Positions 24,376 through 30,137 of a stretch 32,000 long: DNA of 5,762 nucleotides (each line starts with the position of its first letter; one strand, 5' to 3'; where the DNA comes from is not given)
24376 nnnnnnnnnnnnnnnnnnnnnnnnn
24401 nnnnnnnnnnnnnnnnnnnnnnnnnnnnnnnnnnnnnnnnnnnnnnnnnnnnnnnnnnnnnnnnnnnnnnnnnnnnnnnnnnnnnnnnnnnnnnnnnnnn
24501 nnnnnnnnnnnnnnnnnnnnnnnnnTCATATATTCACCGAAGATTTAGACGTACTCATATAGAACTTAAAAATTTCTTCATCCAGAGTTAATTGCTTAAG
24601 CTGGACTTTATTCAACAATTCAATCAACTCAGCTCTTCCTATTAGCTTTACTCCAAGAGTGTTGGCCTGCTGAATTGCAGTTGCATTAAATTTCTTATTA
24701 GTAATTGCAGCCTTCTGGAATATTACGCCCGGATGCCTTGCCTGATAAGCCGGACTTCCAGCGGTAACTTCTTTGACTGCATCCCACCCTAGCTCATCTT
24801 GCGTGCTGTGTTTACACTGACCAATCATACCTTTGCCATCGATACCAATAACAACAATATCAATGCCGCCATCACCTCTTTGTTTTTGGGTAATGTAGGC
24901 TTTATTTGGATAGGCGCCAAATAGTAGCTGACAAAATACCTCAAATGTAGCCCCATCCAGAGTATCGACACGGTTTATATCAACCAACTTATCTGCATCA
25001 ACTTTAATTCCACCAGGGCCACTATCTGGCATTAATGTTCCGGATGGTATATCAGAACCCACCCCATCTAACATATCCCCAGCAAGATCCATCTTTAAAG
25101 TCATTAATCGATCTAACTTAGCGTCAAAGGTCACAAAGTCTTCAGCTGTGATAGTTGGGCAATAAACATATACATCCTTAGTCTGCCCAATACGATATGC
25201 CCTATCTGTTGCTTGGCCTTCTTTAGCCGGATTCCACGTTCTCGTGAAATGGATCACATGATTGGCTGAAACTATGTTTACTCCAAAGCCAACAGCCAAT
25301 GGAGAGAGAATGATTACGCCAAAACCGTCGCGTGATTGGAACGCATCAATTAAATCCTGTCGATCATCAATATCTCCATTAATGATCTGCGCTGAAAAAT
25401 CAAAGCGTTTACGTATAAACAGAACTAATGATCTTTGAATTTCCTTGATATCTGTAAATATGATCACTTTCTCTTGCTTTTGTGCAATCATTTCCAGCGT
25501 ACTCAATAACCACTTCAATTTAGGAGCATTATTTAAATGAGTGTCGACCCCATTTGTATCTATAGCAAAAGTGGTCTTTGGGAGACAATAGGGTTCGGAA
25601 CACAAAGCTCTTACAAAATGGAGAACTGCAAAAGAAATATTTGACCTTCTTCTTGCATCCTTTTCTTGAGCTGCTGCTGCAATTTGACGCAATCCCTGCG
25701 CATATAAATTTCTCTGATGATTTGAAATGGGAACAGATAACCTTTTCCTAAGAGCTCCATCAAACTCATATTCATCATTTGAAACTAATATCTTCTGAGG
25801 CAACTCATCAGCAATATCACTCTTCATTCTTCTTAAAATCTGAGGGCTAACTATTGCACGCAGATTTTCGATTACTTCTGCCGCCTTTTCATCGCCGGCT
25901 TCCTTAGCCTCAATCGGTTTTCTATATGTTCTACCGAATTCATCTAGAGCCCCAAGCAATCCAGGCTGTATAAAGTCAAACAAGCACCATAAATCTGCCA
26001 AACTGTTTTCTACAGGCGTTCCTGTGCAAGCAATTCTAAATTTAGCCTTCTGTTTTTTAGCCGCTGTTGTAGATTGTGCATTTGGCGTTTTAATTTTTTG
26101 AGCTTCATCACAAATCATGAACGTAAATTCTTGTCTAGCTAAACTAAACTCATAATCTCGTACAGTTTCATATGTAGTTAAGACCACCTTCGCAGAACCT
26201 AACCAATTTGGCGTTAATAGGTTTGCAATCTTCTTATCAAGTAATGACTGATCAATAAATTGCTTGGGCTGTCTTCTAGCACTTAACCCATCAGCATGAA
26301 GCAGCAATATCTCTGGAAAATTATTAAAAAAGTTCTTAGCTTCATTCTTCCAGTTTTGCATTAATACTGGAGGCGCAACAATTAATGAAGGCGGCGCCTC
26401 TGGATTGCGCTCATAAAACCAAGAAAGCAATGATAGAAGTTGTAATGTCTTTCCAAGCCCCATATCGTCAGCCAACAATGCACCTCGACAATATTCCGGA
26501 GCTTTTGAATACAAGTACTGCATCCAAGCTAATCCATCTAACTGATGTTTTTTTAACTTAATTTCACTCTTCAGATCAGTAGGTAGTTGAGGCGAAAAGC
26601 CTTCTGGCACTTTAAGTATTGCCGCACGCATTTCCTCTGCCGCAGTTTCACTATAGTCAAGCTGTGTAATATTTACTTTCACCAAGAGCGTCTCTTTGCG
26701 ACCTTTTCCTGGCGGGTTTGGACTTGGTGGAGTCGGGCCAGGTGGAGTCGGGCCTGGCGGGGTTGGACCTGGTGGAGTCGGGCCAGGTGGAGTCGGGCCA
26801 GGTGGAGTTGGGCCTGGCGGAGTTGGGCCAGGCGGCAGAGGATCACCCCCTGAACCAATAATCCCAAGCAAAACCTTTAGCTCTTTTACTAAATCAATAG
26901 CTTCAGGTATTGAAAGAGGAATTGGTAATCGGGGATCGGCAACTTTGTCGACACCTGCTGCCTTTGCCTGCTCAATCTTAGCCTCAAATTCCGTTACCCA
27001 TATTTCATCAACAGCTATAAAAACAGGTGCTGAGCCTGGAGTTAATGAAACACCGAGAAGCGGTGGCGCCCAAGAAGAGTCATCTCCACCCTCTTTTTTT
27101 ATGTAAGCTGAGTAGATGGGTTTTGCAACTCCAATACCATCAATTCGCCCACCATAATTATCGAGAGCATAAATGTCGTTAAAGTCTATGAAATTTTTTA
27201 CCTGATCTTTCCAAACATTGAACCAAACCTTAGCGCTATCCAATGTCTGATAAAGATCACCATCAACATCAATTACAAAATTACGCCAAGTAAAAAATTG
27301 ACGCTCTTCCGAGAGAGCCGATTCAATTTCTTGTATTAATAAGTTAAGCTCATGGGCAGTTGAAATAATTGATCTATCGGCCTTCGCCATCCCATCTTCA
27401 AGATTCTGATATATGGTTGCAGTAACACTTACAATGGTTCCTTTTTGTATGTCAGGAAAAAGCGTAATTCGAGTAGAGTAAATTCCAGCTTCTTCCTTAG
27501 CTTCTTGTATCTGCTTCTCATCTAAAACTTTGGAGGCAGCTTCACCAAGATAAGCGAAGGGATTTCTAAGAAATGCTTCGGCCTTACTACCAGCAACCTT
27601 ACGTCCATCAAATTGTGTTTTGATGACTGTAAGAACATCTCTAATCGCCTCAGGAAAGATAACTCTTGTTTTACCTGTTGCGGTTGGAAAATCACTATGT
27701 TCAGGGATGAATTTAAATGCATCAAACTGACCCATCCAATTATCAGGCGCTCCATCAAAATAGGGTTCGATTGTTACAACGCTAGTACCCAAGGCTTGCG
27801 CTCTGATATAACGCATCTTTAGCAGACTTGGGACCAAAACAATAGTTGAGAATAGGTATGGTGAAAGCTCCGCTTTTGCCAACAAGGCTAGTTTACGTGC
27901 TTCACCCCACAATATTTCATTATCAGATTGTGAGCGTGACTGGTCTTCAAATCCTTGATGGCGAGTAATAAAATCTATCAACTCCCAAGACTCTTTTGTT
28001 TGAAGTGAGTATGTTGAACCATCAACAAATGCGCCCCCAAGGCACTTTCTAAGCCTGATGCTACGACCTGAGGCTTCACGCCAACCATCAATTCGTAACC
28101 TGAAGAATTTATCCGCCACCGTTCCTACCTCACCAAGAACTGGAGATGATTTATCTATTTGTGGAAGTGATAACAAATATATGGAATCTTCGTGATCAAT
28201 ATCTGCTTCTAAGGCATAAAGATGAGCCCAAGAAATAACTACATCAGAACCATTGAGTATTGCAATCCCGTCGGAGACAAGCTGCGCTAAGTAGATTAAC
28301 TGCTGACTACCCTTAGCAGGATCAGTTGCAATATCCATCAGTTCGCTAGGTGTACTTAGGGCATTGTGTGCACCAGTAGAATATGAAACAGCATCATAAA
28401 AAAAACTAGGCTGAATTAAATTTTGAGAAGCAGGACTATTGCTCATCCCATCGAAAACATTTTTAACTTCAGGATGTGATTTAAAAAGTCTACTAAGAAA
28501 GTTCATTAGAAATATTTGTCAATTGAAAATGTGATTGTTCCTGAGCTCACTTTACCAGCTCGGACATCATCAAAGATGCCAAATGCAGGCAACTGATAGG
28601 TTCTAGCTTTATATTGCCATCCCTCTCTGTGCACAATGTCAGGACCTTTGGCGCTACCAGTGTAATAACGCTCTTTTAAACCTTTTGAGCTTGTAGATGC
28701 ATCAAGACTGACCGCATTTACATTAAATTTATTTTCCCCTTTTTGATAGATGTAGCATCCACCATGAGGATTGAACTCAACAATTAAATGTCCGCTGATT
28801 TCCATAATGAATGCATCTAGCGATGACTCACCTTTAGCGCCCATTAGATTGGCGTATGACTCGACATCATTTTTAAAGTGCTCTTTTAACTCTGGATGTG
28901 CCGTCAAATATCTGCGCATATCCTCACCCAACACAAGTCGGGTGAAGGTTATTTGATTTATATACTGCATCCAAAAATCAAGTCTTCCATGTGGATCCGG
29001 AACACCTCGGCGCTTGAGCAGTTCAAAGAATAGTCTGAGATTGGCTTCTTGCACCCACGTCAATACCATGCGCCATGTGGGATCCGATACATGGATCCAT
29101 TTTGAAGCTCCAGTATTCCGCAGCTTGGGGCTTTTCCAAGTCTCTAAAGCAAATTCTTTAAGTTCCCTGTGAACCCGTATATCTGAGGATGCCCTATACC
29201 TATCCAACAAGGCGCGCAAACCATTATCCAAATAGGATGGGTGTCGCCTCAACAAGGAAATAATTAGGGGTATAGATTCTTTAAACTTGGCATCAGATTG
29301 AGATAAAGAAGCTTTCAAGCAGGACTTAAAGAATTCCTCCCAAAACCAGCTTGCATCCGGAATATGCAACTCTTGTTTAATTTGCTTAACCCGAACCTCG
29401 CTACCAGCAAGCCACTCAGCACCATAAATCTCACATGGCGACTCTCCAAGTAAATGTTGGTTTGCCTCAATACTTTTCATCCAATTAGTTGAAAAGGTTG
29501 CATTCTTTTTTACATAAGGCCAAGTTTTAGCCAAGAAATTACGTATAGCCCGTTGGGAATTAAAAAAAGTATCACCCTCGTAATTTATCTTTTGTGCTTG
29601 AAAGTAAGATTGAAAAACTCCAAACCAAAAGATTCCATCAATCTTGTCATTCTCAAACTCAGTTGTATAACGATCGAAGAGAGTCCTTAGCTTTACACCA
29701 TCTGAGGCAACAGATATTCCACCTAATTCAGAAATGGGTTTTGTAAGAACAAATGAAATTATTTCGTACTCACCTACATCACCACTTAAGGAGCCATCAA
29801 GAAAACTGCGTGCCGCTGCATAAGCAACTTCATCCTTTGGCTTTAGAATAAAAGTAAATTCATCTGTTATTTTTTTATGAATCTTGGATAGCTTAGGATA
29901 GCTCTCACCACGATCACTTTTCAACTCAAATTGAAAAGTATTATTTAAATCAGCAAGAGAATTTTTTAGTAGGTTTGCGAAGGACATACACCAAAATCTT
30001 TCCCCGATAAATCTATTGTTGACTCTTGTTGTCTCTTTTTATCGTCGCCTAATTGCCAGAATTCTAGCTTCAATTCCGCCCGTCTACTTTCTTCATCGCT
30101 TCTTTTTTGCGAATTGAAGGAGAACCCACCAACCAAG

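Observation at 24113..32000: Type I Zorya-like anti-phage operon (zorA-zorB-zorC-zorD plus one coupled gene) on a tRNA-linked island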

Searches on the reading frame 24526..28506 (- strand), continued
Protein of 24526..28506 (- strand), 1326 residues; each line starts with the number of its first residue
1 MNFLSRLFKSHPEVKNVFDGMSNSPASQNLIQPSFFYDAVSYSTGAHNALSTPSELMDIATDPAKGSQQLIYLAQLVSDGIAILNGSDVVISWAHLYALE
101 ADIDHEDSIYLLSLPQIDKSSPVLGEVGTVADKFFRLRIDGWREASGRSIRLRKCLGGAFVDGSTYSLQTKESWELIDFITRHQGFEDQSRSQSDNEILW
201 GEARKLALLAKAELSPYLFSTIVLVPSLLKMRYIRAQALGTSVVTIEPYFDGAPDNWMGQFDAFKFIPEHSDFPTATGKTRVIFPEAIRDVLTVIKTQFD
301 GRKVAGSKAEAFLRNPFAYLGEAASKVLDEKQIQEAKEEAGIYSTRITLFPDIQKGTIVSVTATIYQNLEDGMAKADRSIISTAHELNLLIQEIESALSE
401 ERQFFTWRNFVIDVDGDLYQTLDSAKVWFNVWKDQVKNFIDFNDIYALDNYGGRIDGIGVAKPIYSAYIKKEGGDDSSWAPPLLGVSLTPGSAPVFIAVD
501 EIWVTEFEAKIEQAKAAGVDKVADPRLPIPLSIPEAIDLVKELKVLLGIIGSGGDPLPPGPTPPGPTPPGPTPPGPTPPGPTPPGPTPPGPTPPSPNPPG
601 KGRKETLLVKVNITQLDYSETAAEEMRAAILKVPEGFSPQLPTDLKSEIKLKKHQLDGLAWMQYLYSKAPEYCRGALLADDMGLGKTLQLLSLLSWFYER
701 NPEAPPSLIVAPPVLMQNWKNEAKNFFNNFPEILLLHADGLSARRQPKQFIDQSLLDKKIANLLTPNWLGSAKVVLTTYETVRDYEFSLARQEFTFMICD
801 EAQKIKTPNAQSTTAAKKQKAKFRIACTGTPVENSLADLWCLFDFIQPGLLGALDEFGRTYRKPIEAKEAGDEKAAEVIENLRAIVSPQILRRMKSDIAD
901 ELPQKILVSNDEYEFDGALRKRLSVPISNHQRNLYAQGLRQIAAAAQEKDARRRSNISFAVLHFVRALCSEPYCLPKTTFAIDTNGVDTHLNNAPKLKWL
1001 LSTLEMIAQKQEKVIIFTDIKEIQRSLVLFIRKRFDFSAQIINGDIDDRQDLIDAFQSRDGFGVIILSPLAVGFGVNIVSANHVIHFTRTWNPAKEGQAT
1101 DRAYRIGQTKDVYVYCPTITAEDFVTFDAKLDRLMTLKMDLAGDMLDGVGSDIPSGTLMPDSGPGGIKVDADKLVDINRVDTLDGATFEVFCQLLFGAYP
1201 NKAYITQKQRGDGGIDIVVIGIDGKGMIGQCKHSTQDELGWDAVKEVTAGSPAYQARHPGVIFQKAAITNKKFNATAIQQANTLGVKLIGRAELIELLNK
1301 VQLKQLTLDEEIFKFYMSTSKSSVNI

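Call 87: search_dna_similar(query=window:24526-28506:-, collection=plasmids, mode=protein, max_evalue=1e-30, max_rows=15)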
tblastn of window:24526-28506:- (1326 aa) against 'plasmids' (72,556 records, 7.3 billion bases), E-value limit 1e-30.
Records with a match: 395; places in all: 418; records where one place covers at least 80% of the query: 2.
Best place of each record, by identity: <60% 395.
By first word of the organism name: Streptomyces 59; Klebsiella 41; Bradyrhizobium 39; Piscirickettsia 35; Pseudosulfitobacter 30; Acinetobacter 14; Pseudoalteromonas 14; Nostoc 13; Sinorhizobium 12; Cupriavidus 10; and 66 more.
By predicted mobility (MOB-suite, as given by PLSDB): non-mobilizable 237; conjugative 94; mobilizable 64.
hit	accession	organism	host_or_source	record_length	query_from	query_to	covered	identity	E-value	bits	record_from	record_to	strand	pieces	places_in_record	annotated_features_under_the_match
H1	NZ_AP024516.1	Nitrosospira sp. NRS527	Oryza sativa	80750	72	1315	94%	41.8%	0e+0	909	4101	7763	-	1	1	SNF2-related protein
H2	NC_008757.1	Polaromonas naphthalenivorans CJ2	-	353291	73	1313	89%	38.1%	1e-153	706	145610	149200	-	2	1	SNF2-related protein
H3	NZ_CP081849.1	Polymorphobacter megasporae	Megaspora,lichen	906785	90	1150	75%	41.4%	4e-142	669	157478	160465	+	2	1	DEAD/DEAH box helicase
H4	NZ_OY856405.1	Klebsiella pneumoniae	Homo sapiens,human urine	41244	48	1128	76%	37.5%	1e-125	600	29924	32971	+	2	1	zorD: type I Zorya anti-phage system protein ZorD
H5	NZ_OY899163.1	Klebsiella pneumoniae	Homo sapiens,human abdominal fluid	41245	48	1128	76%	37.5%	1e-125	600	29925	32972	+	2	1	zorD: type I Zorya anti-phage system protein ZorD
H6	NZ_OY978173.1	Klebsiella pneumoniae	Homo sapiens,human urine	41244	48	1128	76%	37.5%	1e-125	600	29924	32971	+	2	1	zorD: type I Zorya anti-phage system protein ZorD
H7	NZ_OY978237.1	Klebsiella pneumoniae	Homo sapiens,human blood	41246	48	1128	76%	37.5%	1e-125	600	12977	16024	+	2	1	zorD: type I Zorya anti-phage system protein ZorD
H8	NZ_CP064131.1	Klebsiella pneumoniae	Aratinga solstitialis,feces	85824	48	1128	76%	37.5%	1e-125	600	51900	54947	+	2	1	zorD: type I Zorya anti-phage system protein ZorD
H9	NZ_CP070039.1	Klebsiella pneumoniae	Homo sapiens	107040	48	1128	76%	37.5%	1e-125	600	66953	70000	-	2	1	zorD: type I Zorya anti-phage system protein ZorD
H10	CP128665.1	Klebsiella pneumoniae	Homo sapiens,urine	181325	48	1128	76%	37.5%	1e-125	600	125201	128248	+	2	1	zorD: type I Zorya anti-phage system protein ZorD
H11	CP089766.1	Klebsiella pneumoniae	Homo sapiens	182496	48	1128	76%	37.5%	1e-125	600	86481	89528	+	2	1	DEAD/DEAH box helicase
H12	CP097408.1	Klebsiella pneumoniae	Homo sapiens,blood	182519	48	1128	76%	37.5%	1e-125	600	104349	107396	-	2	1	DEAD/DEAH box helicase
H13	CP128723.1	Klebsiella pneumoniae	Homo sapiens,Skin and soft tissue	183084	48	1128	76%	37.5%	1e-125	600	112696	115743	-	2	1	zorD: type I Zorya anti-phage system protein ZorD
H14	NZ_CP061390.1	Klebsiella pneumoniae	Homo sapiens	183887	48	1128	76%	37.5%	1e-125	600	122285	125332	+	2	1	zorD: type I Zorya anti-phage system protein ZorD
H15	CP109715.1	Klebsiella pneumoniae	whole organism,Sink Drain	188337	48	1128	76%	37.5%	1e-125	600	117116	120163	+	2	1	DEAD/DEAH box helicase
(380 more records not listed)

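Call 89: get_annotated_region(hit=H4, flank=6000)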
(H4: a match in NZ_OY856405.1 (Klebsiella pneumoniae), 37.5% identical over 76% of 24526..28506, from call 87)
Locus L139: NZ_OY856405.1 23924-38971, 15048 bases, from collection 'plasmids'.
description: Klebsiella pneumoniae strain KP1462023BGR isolate KP1462023 plasmid P_KP1462023_2, complete sequence
organism: Klebsiella pneumoniae (NCBI taxid 573)
taxonomy: Bacteria; Pseudomonadota; Gammaproteobacteria; Enterobacterales; Enterobacteriaceae; Klebsiella; Klebsiella pneumoniae
host: -; source: Homo sapiens,human urine; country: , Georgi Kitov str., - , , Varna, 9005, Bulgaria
typing (MOB-suite, as given by PLSDB): mobilizable; replicon IncR
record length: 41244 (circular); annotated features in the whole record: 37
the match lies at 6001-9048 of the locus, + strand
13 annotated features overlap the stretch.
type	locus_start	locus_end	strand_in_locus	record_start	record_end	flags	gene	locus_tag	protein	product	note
CDS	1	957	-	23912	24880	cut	-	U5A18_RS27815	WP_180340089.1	IS5-like element IS903B family transposase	GO:0006313 - DNA transposition [Evidence IEA]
CDS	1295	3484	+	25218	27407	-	zorA1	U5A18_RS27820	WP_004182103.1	type I Zorya anti-phage system protein ZorA1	-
CDS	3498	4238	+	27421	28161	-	zorB1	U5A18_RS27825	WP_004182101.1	type I Zorya anti-phage system protein ZorB1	GO:0051607 - defense response to virus [Evidence IEA]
CDS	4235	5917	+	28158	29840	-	zorC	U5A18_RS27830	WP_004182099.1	type I Zorya anti-phage system protein ZorC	GO:0051607 - defense response to virus [Evidence IEA]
CDS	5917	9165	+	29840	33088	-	zorD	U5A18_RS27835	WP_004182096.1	type I Zorya anti-phage system protein ZorD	GO:0051607 - defense response to virus [Evidence IEA]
CDS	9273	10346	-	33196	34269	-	-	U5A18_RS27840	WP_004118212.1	FUSC family protein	-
CDS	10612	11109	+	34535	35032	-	-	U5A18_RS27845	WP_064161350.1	DUF2778 domain-containing protein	-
CDS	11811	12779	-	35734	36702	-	-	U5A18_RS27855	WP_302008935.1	IS5 family transposase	-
CDS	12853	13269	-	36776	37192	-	-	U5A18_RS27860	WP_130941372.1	type II toxin-antitoxin system VapC family toxin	-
CDS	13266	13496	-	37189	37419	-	vapB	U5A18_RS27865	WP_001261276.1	type II toxin-antitoxin system VapB family antitoxin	-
CDS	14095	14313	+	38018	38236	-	ccdA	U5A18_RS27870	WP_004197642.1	type II toxin-antitoxin system antitoxin CcdA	-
CDS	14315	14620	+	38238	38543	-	ccdB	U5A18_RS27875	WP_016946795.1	type II toxin-antitoxin system toxin CcdB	-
CDS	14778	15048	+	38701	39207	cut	-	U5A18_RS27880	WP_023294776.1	hypothetical protein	-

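Call 90: get_annotated_region(hit=H1, flank=6000)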
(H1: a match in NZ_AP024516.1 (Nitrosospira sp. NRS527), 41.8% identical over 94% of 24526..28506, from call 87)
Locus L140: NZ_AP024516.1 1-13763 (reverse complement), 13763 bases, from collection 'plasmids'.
description: Nitrosospira sp. NRS527 plasmid pNRS527-1, complete sequence
organism: Nitrosospira sp. NRS527 (NCBI taxid 155925)
taxonomy: Bacteria; Pseudomonadota; Betaproteobacteria; Nitrosomonadales; Nitrosomonadaceae; Nitrosospira; Nitrosospira sp. NRS527
host: -; source: Oryza sativa; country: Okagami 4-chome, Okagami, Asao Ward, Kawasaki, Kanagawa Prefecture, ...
typing (MOB-suite, as given by PLSDB): non-mobilizable; replicon rep_cluster_429
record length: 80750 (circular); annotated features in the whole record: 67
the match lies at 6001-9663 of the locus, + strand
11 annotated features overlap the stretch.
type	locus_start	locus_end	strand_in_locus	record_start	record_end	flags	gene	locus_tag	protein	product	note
CDS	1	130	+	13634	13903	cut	-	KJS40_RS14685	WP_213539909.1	hypothetical protein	-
CDS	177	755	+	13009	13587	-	-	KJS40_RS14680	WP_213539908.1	hypothetical protein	-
CDS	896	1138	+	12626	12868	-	-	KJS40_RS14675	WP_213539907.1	hypothetical protein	-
CDS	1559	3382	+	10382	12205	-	zorA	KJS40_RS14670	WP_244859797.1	anti-phage ZorAB system protein ZorA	-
CDS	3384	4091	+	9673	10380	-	-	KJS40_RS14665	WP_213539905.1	flagellar motor protein MotB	-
CDS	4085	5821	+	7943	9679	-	-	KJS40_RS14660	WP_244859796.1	EH signature domain-containing protein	-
CDS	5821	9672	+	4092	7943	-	-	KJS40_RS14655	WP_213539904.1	SNF2-related protein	-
CDS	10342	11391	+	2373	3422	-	-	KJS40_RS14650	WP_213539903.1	GIY-YIG nuclease family protein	-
CDS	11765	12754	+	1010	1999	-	-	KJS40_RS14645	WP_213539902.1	alpha/beta hydrolase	-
CDS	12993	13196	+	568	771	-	-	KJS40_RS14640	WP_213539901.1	hypothetical protein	-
CDS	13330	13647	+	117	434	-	-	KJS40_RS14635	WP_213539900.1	helix-turn-helix transcriptional regulator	-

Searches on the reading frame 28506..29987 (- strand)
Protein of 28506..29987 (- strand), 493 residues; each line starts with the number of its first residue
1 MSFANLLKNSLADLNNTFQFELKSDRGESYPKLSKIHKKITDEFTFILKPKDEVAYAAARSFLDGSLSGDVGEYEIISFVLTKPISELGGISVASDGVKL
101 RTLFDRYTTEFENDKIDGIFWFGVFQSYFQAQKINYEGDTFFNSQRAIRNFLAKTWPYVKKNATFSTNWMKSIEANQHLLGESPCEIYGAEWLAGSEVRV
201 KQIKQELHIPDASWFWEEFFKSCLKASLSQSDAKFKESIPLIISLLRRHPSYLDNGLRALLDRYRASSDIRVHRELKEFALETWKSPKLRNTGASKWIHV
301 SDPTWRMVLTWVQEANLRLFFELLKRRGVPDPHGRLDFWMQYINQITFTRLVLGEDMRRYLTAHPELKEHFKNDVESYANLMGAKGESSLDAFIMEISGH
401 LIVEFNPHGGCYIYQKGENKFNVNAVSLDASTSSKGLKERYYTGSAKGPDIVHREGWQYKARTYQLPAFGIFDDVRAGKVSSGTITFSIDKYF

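Call 9: search_protein_families(library=padloc, proteins=[window:28506-29987:-], max_evalue=0.01)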
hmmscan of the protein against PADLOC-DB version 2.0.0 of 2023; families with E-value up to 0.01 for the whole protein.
window:28506-29987:- (493 aa): 9 families
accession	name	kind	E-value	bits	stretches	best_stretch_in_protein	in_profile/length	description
PDLC00616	ZorC1|ZorC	-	8.8e-102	339.6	1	35-480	39-481/575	EH signature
PDLC00613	ZorC1|ZorC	-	1.2e-58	197.3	1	31-443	31-435/570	EH signature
PDLC00624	ZorC1|ZorC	-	1.4e-53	180.6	1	47-460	51-461/560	EH signature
PDLC00625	ZorC1|ZorC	-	7.2e-44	148.4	1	124-470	117-473/551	EH signature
PDLC00614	ZorC1|ZorC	-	4.4e-41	139.1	1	109-474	109-453/465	EH signature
PDLC00622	ZorC1|ZorC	-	2.5e-11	41.2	1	268-419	267-410/462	EH signature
PDLC00619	ZorC1|ZorC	-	1.3e-06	25.5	1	267-404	248-384/437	EH signature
PDLC00620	ZorC1|ZorC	-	1.5e-05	22.3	1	306-420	255-367/432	EH signature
PDLC00621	ZorC1|ZorC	-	5.9e-05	20.5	1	294-420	282-415/467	EH signature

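Call 10: search_protein_families(library=pfam, proteins=[window:28506-29987:-], max_evalue=0.01)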
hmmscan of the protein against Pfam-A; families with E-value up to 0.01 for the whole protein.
window:28506-29987:- (493 aa): 1 family
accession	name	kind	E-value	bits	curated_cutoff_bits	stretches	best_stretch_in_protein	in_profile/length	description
PF15611.11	EH_Signature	-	1.6e-36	127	27.5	1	123-462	82-421/423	EH_Signature domain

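Call 31: search_protein_families(library=ncbifam, proteins=[window:28506-29987:-], max_evalue=0.01)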
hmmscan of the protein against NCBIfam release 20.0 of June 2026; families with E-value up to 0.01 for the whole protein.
window:28506-29987:- (493 aa): 1 family
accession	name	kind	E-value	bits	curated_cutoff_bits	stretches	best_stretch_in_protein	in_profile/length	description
NF041789.2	anti-phage_ZorC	equivalog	8.5e-53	179.7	490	1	116-472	117-468/551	type I Zorya anti-phage system protein ZorC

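Call 36: find_related_loci(query=window:28506-29987:-, collection=genome_contigs, flank=10000)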
Query window:28506-29987:- (493 aa) in genome_contigs; peptide patterns used: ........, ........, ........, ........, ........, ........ (x = any residue, [..] = any of these).
49 stretches matched a pattern; 1 encode a relative of the query (tblastn E <= 1e-3); 1 distinct loci.
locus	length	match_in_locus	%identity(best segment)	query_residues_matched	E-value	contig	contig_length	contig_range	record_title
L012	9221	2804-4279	80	1-493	0e+0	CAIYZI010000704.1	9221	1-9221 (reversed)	MAG: uncultured beta proteobacterium isolate B4coas_bin-0731 genome assembly, contig: bin-0731:704/760, whole genome sho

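Call 65: search_solved_structures(query=window:28506-29987:-, max_evalue=0.001, show_alignments=1)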
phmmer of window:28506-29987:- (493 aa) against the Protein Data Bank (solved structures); distinct sequences matched with E-value up to 0.001: 1.
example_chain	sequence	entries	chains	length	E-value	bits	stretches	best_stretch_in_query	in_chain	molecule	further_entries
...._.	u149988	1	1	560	1.5e-32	115.9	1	120-435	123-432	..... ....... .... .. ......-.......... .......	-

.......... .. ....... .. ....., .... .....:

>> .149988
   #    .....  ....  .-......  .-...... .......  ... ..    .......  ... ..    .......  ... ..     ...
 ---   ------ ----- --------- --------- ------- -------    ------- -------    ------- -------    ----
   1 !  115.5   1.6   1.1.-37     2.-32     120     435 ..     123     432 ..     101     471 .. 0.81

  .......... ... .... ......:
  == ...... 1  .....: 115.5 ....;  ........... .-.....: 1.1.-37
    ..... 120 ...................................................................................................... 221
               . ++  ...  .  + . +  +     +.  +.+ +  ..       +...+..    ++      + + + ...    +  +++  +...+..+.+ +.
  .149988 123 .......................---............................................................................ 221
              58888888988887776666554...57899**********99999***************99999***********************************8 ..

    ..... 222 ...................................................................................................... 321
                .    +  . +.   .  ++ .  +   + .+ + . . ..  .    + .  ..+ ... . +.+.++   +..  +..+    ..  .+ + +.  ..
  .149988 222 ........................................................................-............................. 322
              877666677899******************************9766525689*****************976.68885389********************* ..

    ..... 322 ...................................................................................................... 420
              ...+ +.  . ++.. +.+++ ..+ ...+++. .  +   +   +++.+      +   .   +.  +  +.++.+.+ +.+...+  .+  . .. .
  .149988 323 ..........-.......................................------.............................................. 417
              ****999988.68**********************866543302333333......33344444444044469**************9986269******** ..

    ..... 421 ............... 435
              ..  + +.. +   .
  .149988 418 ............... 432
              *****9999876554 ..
